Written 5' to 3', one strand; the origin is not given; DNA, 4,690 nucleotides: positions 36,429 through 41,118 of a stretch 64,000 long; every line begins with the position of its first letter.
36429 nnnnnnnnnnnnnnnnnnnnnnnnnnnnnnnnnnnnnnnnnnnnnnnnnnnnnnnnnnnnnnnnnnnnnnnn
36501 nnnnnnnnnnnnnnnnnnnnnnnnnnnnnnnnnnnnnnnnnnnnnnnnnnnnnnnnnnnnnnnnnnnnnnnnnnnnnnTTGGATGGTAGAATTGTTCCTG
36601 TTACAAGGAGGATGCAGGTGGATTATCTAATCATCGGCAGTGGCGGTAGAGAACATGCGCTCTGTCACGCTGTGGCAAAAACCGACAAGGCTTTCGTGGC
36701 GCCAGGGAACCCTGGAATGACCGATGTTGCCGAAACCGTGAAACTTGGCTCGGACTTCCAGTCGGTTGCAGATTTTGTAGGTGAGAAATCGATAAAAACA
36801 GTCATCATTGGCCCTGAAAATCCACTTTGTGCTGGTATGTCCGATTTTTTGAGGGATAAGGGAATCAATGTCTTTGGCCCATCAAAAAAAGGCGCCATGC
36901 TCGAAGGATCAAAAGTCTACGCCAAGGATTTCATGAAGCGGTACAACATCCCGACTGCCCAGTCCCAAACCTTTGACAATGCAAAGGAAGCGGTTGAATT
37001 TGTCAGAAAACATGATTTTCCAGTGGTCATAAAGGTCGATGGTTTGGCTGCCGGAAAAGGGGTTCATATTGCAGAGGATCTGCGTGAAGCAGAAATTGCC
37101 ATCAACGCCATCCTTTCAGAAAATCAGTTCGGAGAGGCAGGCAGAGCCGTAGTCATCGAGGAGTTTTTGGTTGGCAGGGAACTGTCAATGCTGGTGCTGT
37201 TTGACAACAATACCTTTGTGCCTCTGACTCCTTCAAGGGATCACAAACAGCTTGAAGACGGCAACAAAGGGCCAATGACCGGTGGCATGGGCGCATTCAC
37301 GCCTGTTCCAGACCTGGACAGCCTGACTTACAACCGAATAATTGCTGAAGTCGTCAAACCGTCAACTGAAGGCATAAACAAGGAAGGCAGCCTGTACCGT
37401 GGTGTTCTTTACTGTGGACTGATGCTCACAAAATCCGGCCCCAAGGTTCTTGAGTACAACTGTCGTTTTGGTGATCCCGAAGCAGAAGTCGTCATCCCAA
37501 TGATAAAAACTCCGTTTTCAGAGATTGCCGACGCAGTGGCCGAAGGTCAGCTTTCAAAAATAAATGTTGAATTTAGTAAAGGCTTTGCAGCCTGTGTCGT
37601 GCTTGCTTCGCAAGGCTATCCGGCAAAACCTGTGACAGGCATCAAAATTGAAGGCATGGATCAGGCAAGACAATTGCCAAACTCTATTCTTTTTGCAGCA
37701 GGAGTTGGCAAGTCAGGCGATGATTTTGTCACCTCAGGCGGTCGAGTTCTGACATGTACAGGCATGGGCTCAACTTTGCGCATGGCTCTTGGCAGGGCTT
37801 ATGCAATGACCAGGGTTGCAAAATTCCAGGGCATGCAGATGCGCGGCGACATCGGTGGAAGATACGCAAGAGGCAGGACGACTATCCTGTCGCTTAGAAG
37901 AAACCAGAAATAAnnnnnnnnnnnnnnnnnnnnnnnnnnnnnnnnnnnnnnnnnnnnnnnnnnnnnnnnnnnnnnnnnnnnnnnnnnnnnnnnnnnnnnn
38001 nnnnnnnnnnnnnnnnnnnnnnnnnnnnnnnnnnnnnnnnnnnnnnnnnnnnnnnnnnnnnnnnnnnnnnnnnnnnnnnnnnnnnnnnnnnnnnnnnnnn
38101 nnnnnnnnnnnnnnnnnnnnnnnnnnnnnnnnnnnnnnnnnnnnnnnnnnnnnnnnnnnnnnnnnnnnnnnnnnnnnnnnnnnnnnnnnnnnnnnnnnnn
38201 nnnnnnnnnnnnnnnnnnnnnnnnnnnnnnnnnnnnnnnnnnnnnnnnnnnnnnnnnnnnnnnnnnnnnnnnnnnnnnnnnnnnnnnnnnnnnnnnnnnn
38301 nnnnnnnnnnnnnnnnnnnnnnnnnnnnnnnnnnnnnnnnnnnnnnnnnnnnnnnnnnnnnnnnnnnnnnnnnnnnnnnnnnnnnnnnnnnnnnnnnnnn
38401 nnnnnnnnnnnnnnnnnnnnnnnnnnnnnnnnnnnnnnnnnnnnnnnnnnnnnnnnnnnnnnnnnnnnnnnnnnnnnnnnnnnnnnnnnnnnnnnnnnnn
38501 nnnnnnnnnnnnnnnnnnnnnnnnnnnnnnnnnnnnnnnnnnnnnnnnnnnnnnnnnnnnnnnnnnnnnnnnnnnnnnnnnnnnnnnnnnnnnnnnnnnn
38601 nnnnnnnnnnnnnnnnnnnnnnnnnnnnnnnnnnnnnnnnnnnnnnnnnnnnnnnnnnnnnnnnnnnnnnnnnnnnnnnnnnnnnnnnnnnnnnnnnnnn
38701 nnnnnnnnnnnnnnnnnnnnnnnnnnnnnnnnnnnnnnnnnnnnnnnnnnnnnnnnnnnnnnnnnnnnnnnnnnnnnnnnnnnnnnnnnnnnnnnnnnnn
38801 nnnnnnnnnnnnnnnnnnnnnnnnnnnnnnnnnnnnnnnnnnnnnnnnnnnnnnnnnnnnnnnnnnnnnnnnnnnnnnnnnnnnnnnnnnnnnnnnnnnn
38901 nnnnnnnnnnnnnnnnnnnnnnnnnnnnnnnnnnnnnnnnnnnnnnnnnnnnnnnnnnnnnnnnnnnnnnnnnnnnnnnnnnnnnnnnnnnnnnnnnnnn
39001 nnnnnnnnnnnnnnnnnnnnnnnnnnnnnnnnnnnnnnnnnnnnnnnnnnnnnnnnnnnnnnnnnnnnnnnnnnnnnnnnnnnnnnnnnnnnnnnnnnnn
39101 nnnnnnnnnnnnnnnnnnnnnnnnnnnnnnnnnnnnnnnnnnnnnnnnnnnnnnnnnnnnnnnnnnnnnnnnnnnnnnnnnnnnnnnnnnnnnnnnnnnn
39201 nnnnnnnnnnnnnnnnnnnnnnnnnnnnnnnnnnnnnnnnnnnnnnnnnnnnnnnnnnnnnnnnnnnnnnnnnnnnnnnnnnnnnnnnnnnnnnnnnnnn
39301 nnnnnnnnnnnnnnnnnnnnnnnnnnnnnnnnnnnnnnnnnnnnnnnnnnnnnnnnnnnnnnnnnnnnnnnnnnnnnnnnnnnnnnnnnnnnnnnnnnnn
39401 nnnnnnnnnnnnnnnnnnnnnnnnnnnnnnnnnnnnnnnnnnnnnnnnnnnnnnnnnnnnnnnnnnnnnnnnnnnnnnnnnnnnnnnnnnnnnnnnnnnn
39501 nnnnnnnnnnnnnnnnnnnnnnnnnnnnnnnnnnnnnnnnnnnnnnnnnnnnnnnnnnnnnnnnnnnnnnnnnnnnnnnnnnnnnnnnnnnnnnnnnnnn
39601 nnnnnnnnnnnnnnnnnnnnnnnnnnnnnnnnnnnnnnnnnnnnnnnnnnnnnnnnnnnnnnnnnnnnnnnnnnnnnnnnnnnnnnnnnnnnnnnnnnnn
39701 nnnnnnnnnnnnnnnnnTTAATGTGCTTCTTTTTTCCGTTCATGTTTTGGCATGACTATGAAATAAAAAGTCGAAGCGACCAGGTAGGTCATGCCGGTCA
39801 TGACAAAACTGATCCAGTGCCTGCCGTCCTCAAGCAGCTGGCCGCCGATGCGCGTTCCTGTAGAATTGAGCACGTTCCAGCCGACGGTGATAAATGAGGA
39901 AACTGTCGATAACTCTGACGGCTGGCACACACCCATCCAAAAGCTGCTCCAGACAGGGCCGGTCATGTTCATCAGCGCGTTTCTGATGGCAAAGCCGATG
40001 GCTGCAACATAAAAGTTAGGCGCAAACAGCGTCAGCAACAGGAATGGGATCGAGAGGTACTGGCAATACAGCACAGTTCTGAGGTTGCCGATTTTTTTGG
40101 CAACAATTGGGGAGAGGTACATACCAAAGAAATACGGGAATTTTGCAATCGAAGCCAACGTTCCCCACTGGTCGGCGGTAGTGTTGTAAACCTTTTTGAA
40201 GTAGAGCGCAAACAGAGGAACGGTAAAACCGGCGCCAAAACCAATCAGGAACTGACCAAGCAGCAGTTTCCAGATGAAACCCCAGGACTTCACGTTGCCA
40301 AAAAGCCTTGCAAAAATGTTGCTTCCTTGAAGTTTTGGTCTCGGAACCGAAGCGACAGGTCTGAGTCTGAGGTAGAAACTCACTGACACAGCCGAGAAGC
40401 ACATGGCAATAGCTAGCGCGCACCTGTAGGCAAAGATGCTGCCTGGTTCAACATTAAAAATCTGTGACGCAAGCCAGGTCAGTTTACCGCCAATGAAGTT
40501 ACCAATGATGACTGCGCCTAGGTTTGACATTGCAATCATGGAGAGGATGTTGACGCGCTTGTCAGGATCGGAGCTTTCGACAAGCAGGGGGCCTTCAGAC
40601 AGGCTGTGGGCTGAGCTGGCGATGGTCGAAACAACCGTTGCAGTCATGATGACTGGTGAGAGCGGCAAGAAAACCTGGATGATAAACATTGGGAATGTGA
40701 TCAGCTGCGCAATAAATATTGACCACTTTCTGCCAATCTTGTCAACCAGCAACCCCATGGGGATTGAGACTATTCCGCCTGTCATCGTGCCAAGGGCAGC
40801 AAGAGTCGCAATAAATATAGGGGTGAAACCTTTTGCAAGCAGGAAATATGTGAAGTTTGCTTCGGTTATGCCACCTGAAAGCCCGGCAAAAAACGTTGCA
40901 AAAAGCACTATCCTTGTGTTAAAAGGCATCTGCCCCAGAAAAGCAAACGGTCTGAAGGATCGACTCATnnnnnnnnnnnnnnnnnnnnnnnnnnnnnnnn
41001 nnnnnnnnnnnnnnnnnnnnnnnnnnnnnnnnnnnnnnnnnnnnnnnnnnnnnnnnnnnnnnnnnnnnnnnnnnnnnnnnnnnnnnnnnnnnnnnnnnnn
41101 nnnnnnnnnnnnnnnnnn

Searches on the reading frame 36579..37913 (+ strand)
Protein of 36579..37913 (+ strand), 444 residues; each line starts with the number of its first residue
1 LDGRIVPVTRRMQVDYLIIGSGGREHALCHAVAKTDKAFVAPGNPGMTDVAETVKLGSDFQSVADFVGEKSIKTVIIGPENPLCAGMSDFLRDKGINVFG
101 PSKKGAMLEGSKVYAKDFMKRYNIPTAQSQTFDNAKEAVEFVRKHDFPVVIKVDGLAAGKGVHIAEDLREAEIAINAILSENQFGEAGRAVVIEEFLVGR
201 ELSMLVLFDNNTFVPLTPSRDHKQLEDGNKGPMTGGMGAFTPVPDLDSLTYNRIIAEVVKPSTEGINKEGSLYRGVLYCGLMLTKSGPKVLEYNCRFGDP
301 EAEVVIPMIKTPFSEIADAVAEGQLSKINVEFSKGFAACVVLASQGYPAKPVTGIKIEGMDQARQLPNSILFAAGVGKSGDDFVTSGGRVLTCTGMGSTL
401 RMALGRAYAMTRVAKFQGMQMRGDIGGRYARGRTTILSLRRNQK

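Call 66: search_protein_families(library=pfam, proteins=[window:36579-37913:+], max_evalue=0.01)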
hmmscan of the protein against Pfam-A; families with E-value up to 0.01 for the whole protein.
window:36579-37913:+ (444 aa): 9 families
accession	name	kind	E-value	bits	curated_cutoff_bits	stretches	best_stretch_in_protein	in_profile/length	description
PF01071.24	GARS_A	-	1.9e-72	243.7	27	1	110-302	1-194/194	Phosphoribosylglycinamide synthetase, ATP-grasp (A) domain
PF02844.21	GARS_N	-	5.6e-29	101.3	29.5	1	17-109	4-100/100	Phosphoribosylglycinamide synthetase, N domain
PF02843.22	GARS_C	-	1.7e-24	86.4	34.8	1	337-427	1-91/92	Phosphoribosylglycinamide synthetase, C domain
PF02786.22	CPSase_L_D2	-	1.6e-09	38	19.8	1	112-212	2-105/211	Carbamoyl-phosphate synthase L chain, ATP binding domain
PF02655.19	ATP-grasp_3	-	3.6e-06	27.6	23.2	1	118-298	11-158/160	ATP-grasp domain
PF02222.28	ATP-grasp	-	1.6e-05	25.1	27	1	118-212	2-92/179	ATP-grasp domain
PF13549.11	ATP-grasp_5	-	4.3e-05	23.4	27.6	1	113-154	13-54/221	ATP-grasp domain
PF08442.15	ATP-grasp_2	-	0.00041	20.4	29.5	1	115-211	7-116/202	ATP-grasp domain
PF13535.11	ATP-grasp_4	-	0.0013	18.9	27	1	146-211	2-75/160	ATP-grasp domain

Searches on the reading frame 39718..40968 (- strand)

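Call 42: search_protein_families(library=pfam, proteins=[window:39718-40968:-], max_evalue=0.001)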
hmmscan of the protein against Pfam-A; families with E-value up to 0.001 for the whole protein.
window:39718-40968:- (416 aa): 2 families
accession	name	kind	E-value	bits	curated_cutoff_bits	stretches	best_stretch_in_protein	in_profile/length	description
PF07690.21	MFS_1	-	8.3e-22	78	33.4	2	235-412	1-181/347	Major Facilitator Superfamily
PF13347.12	MFS_2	-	1.3e-07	31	27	1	131-343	125-338/427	MFS/sugar transport protein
